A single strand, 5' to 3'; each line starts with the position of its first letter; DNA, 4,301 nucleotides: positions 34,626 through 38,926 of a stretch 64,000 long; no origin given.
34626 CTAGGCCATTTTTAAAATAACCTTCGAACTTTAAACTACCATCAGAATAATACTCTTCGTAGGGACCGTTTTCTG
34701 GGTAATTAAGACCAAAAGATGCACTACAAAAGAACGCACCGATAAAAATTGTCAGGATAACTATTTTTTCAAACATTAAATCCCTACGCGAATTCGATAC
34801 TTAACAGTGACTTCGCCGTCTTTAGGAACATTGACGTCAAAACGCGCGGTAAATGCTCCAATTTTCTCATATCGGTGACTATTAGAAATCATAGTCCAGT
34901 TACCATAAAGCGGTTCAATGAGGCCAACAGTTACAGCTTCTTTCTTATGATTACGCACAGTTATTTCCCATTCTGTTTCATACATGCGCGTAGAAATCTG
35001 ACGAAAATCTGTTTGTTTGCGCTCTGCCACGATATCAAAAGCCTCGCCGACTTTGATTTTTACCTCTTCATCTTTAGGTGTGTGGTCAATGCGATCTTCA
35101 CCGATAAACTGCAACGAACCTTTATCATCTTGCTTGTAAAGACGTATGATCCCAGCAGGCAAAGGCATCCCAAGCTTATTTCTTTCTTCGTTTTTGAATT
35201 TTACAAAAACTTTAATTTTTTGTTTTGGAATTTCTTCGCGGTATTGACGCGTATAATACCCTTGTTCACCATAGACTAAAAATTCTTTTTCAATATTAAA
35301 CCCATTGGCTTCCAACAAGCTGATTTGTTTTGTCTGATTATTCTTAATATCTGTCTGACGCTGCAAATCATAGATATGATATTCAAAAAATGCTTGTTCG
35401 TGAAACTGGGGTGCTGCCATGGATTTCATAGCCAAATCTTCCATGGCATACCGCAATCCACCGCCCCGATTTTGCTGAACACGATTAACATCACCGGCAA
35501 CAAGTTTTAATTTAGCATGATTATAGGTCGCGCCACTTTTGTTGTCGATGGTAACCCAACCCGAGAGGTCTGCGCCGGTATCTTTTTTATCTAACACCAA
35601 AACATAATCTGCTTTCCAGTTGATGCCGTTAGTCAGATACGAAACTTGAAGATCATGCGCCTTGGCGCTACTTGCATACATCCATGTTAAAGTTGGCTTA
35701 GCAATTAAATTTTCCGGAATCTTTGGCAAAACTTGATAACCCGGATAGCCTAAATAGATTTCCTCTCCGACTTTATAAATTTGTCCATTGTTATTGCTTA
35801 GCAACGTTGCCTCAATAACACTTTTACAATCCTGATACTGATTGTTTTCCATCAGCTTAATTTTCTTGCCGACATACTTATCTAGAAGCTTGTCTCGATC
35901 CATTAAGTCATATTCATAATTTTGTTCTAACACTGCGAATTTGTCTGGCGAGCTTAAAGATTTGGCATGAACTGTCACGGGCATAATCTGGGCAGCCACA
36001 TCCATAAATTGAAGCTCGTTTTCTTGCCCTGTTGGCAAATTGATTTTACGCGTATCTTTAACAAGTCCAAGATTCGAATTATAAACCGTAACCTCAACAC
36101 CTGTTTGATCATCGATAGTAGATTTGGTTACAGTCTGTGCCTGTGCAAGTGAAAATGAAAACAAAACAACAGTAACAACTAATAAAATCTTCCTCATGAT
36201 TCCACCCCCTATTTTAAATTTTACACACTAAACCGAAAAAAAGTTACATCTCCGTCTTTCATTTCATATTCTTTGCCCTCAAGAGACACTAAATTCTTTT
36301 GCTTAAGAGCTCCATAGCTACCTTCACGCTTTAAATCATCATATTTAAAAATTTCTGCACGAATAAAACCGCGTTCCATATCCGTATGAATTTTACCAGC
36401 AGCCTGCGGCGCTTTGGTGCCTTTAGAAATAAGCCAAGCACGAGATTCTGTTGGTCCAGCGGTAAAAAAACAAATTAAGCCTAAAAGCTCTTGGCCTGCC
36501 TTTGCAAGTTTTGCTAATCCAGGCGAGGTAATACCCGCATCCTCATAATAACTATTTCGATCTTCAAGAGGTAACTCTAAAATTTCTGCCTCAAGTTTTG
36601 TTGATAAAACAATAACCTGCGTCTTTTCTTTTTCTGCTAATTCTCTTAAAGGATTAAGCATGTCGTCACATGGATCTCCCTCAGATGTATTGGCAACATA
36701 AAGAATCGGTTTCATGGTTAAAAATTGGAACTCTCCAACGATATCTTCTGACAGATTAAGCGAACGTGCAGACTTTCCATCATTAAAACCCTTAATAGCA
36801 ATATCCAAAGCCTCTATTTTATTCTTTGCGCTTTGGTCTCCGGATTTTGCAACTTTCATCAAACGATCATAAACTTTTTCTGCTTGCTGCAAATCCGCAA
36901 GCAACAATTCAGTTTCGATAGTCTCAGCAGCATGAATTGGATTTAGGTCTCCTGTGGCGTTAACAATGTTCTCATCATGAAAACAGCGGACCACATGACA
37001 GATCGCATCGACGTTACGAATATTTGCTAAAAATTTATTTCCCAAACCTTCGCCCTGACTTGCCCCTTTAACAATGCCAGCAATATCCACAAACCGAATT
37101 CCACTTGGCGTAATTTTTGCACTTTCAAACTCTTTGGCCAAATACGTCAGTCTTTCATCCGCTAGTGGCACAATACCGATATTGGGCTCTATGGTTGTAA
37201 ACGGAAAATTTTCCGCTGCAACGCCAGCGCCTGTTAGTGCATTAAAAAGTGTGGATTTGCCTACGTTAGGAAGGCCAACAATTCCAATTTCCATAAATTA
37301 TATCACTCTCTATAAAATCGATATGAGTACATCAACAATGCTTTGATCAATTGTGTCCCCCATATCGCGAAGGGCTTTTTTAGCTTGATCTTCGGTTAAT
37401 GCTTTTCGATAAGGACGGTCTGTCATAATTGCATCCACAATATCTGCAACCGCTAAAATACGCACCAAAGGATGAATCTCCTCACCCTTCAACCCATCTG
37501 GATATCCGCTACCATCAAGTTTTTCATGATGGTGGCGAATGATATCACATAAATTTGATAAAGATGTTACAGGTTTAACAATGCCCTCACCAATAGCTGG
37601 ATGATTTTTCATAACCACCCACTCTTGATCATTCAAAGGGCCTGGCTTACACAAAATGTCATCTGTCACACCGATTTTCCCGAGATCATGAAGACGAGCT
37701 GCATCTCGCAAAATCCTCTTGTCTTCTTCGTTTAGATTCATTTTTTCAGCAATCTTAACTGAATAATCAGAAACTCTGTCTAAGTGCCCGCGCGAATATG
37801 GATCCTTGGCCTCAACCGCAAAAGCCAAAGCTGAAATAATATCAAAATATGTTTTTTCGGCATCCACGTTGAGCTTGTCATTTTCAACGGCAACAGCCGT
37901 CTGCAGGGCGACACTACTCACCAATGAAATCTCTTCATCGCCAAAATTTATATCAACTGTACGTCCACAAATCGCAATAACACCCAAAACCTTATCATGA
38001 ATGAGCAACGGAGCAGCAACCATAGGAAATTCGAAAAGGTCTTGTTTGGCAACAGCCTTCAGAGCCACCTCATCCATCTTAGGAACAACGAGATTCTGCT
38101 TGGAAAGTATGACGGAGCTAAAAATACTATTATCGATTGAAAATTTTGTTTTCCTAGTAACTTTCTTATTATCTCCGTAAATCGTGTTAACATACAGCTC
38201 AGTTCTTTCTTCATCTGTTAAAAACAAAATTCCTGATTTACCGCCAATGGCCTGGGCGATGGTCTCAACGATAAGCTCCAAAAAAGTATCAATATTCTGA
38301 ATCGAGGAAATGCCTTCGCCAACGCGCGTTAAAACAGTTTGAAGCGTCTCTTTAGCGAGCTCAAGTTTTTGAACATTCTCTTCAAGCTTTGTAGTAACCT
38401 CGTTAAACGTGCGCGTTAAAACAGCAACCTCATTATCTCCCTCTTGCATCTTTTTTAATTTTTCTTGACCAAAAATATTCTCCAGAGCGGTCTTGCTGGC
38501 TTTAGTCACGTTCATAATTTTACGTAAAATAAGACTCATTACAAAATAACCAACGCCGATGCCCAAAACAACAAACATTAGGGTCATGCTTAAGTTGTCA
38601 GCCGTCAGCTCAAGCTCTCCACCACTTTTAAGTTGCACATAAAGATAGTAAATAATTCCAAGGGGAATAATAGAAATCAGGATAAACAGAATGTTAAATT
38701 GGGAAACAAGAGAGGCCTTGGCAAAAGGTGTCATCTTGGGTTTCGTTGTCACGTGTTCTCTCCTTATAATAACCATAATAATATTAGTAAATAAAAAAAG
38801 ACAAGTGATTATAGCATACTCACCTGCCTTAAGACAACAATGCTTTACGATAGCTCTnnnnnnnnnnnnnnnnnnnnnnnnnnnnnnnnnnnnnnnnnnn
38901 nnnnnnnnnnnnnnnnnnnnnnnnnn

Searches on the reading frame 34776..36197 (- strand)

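Call 41: search_protein_families(library=pfam, proteins=[window:34776-36197:-], max_evalue=0.00001)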
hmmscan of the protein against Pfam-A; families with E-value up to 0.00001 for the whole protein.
window:34776-36197:- (473 aa): 1 family
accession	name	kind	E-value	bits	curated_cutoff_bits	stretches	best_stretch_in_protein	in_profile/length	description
PF13598.12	DUF4139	-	1.5e-08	35.1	31.8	1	183-429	1-152/205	Domain of unknown function (DUF4139)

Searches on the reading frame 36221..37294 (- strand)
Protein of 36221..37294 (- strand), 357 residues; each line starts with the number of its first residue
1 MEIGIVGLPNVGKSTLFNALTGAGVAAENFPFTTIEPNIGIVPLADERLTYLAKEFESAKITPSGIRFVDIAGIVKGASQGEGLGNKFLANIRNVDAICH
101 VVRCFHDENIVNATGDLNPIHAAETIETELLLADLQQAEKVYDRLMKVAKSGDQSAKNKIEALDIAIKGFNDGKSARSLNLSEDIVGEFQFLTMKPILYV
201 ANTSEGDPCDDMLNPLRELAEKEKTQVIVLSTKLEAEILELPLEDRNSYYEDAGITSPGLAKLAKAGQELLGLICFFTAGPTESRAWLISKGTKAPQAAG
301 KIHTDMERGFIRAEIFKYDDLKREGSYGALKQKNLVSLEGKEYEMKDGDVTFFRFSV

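Call 41: search_protein_families(library=pfam, proteins=[window:36221-37294:-], max_evalue=0.00001)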
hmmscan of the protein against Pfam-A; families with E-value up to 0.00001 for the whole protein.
window:36221-37294:- (357 aa): 3 families
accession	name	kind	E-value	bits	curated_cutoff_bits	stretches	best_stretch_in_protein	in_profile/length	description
PF06071.19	YchF-GTPase_C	-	4.7e-34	116.8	27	1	273-355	1-83/84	Protein of unknown function (DUF933)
PF01926.29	MMR_HSR1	-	1.3e-23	83.7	21.9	1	2-108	1-87/113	50S ribosome-binding GTPase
PF02421.24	FeoB_N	-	8.3e-09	35.6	27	1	2-47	2-47/156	Ferrous iron transport protein B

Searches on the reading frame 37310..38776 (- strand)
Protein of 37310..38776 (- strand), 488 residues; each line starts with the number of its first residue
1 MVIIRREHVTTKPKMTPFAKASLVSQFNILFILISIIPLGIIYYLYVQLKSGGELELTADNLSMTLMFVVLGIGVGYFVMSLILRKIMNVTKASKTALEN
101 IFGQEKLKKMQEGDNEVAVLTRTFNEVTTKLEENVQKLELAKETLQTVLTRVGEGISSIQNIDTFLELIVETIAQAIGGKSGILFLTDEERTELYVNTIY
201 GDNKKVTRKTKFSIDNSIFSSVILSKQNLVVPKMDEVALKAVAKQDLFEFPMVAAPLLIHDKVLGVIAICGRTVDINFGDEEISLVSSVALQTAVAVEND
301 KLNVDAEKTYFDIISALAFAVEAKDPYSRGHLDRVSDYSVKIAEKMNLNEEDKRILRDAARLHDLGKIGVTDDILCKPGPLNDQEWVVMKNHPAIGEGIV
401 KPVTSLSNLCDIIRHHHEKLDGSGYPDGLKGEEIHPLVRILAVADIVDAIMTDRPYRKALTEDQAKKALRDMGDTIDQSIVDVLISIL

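Call 41: search_protein_families(library=pfam, proteins=[window:37310-38776:-], max_evalue=0.00001)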
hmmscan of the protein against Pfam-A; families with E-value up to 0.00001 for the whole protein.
window:37310-38776:- (488 aa): 5 families
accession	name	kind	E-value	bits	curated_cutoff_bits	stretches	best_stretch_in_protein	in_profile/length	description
PF13487.12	HD_5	-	5.3e-32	111.3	27.2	1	320-479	6-169/170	HD domain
PF01966.28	HD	-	8.4e-20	71.6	22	1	331-449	4-115/116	HD domain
PF13492.12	GAF_3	-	5e-12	46.8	27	1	162-299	2-129/129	GAF domain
PF13185.12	GAF_2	-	1.5e-09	38.6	28.6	1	161-298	3-136/136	GAF domain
PF01590.32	GAF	-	3.5e-09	37.7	22.4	1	162-297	2-133/133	GAF domain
